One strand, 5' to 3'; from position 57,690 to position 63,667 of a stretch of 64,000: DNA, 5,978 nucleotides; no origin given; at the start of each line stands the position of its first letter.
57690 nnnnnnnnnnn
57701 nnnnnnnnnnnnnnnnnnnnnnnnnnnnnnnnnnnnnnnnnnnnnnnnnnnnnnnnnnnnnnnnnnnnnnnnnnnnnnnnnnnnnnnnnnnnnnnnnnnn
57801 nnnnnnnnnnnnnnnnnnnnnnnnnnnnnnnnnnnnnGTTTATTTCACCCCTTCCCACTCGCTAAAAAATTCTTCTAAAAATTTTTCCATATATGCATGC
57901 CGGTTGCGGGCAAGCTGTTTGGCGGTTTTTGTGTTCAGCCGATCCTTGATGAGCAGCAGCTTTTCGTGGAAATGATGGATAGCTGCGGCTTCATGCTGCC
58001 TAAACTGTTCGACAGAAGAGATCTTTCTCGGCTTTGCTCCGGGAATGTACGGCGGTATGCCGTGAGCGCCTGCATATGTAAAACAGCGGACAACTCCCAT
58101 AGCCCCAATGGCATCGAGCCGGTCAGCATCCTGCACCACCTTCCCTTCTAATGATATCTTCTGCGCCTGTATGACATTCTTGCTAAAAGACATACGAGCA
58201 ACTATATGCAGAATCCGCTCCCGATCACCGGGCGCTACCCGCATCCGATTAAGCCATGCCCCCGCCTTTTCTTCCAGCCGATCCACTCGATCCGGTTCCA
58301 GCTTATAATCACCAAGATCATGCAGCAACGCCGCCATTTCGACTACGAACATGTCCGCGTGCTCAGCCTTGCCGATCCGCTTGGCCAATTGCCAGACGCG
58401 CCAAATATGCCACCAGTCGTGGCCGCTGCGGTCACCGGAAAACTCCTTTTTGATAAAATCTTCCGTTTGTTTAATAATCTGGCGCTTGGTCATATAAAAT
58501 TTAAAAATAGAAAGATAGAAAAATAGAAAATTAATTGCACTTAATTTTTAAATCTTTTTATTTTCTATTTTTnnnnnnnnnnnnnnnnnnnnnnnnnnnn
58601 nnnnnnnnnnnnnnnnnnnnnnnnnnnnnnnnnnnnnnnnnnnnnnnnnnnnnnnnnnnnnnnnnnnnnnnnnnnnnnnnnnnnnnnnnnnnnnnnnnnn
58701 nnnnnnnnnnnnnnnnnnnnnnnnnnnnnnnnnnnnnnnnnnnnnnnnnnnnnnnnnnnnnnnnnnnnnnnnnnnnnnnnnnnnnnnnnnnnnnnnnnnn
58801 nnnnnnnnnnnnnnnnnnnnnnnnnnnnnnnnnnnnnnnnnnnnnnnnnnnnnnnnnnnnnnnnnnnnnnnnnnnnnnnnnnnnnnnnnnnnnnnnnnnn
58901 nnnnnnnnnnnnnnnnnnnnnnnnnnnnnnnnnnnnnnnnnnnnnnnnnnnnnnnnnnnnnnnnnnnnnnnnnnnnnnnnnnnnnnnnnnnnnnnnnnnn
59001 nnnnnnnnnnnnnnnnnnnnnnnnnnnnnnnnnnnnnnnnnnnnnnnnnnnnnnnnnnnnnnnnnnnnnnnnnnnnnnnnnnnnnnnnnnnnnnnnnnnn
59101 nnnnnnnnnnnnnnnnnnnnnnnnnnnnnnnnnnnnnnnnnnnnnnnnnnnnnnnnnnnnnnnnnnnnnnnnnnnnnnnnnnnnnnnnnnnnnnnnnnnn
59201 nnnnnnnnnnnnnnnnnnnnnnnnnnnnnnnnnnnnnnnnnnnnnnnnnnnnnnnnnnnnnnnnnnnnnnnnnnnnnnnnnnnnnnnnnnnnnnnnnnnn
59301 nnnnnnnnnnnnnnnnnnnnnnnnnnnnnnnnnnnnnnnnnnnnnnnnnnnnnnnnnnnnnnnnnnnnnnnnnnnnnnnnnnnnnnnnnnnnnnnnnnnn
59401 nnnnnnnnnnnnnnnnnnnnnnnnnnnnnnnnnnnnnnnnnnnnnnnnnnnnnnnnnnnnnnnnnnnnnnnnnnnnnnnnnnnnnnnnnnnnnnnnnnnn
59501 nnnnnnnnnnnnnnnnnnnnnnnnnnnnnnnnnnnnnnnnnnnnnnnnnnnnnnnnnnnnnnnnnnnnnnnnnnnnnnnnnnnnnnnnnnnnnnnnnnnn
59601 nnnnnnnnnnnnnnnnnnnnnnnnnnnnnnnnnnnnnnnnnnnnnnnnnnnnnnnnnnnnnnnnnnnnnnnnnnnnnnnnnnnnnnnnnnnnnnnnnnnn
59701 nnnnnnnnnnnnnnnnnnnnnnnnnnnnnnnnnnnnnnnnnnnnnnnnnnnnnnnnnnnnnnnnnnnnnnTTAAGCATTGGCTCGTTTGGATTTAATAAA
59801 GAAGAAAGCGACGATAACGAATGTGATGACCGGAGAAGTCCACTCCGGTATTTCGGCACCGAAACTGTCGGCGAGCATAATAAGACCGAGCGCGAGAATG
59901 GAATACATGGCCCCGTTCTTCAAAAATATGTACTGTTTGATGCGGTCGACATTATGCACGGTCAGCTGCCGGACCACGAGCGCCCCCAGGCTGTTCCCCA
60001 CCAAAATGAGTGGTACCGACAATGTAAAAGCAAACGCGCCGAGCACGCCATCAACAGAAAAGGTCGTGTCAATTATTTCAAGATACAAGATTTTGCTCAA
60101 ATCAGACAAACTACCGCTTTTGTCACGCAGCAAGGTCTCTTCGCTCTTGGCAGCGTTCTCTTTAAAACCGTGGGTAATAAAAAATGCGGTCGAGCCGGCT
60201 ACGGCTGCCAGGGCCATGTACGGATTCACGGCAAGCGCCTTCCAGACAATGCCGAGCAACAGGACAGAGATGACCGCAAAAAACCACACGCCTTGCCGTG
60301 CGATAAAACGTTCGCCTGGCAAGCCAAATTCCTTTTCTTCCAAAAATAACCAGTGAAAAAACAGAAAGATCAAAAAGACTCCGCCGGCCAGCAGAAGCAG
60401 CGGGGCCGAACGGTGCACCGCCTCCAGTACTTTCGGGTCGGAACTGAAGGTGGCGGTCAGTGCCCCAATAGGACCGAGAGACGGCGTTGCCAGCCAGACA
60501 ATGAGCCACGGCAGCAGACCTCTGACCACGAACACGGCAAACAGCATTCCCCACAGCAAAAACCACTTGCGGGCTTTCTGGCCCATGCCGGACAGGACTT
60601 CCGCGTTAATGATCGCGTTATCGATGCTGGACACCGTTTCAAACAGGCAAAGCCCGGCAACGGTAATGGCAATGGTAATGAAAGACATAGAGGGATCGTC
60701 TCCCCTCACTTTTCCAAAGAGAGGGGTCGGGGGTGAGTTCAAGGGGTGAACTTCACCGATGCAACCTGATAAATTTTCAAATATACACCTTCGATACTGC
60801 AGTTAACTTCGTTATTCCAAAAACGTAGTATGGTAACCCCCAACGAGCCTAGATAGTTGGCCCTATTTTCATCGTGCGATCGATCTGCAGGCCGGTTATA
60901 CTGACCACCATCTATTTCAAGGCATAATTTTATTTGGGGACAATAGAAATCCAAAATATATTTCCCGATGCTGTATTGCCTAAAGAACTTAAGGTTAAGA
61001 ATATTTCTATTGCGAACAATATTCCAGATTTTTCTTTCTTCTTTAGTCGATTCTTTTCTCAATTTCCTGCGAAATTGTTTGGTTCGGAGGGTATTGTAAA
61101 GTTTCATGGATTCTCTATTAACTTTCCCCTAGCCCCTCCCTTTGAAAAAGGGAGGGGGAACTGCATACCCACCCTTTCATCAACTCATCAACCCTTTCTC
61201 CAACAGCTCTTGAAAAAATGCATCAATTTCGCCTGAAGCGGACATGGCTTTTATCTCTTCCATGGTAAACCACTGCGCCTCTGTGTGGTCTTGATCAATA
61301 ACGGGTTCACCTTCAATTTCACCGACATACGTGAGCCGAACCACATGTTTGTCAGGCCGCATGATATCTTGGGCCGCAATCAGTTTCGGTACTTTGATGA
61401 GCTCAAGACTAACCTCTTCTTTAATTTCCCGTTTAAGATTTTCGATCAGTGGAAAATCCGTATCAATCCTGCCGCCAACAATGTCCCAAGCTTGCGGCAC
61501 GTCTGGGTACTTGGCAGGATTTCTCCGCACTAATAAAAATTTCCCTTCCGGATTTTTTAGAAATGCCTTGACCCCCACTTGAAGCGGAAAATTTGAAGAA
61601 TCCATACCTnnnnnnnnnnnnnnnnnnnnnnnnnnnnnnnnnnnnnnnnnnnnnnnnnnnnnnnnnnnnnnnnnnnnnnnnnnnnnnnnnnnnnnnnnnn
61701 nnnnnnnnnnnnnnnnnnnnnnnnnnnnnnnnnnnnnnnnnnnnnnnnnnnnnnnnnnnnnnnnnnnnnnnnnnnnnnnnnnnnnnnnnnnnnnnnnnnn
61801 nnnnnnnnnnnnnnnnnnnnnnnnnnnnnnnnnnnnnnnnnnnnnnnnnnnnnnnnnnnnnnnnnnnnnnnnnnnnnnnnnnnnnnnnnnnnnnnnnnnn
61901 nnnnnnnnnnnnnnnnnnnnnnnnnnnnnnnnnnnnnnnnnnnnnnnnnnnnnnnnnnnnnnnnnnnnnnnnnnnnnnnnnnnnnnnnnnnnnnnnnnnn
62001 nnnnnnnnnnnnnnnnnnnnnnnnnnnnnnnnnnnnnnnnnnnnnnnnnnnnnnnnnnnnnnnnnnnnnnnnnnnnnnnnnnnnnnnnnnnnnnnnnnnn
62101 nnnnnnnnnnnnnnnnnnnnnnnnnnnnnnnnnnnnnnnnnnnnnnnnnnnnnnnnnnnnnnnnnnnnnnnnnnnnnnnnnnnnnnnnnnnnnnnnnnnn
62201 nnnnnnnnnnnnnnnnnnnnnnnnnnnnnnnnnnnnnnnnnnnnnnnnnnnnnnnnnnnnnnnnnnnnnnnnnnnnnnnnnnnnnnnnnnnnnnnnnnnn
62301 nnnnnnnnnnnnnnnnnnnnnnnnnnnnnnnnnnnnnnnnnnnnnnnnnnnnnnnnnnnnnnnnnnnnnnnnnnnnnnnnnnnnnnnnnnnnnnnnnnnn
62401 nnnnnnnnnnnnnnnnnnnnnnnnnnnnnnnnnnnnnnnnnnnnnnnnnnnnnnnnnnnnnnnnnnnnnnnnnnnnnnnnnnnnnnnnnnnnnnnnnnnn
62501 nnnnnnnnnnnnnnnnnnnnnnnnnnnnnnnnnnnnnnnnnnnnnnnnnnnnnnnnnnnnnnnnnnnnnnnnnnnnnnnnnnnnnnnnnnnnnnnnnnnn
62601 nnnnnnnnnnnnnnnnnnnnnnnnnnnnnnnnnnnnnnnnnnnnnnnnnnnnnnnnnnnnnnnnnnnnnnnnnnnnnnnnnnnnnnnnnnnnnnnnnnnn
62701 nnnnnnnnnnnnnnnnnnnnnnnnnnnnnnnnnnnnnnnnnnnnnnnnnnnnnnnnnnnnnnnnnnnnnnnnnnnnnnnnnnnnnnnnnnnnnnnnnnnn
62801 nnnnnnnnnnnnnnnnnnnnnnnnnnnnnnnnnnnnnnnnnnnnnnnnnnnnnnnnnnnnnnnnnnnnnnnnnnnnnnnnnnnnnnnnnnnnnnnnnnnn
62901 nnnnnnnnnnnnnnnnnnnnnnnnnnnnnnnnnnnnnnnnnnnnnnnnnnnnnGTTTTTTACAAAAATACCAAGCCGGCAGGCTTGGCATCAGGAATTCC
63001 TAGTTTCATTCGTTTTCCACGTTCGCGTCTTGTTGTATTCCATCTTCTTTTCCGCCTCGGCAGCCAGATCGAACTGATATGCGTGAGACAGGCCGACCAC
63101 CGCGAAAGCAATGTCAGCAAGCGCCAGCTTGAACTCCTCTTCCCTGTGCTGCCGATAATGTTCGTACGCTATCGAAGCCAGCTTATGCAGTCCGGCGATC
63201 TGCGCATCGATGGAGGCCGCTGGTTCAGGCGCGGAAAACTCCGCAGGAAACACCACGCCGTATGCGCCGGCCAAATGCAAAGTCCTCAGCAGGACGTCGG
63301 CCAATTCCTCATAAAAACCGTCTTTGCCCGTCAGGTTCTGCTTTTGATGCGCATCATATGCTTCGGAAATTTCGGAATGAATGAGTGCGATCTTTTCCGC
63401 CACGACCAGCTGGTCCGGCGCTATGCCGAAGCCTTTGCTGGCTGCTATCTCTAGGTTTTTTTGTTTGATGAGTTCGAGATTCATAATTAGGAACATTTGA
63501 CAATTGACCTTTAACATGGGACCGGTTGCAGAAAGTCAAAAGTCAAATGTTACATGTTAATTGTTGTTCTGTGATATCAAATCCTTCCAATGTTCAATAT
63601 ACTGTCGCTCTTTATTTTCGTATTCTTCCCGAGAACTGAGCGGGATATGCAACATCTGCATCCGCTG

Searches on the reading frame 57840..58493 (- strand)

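Call 68: search_protein_families(library=pfam, proteins=[window:57840-58493:-], max_evalue=0.001)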
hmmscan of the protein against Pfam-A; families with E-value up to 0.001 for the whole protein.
window:57840-58493:- (217 aa): 1 family
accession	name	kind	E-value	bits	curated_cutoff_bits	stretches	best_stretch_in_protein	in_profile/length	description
PF01966.28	HD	-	6.1e-13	49.5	22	1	29-128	4-115/116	HD domain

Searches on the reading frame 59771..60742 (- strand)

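Call 68: search_protein_families(library=pfam, proteins=[window:59771-60742:-], max_evalue=0.001)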
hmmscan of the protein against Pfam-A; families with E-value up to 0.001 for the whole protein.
window:59771-60742:- (323 aa): 2 families
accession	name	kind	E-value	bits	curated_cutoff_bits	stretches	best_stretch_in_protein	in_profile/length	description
PF04332.21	DUF475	-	4.4e-46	158.5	27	1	40-322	1-290/293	Protein of unknown function (DUF475)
PF03741.22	TerC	-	8e-18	65.2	27.8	2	31-187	3-130/178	Integral membrane protein TerC family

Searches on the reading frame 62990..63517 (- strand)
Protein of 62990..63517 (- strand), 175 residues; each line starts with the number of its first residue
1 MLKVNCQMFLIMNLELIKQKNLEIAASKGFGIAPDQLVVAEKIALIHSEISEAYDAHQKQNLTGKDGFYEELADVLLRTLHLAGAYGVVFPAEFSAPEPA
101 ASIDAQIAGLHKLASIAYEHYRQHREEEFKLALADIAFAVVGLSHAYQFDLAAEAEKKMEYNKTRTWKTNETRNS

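Call 68: search_protein_families(library=pfam, proteins=[window:62990-63517:-], max_evalue=0.001)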
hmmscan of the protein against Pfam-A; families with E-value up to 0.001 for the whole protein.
window:62990-63517:- (175 aa): 1 family
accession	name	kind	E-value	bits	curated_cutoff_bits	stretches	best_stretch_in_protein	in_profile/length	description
PF12643.12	MazG-like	-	0.00068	20.3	27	0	59-90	28-56/85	MazG-like family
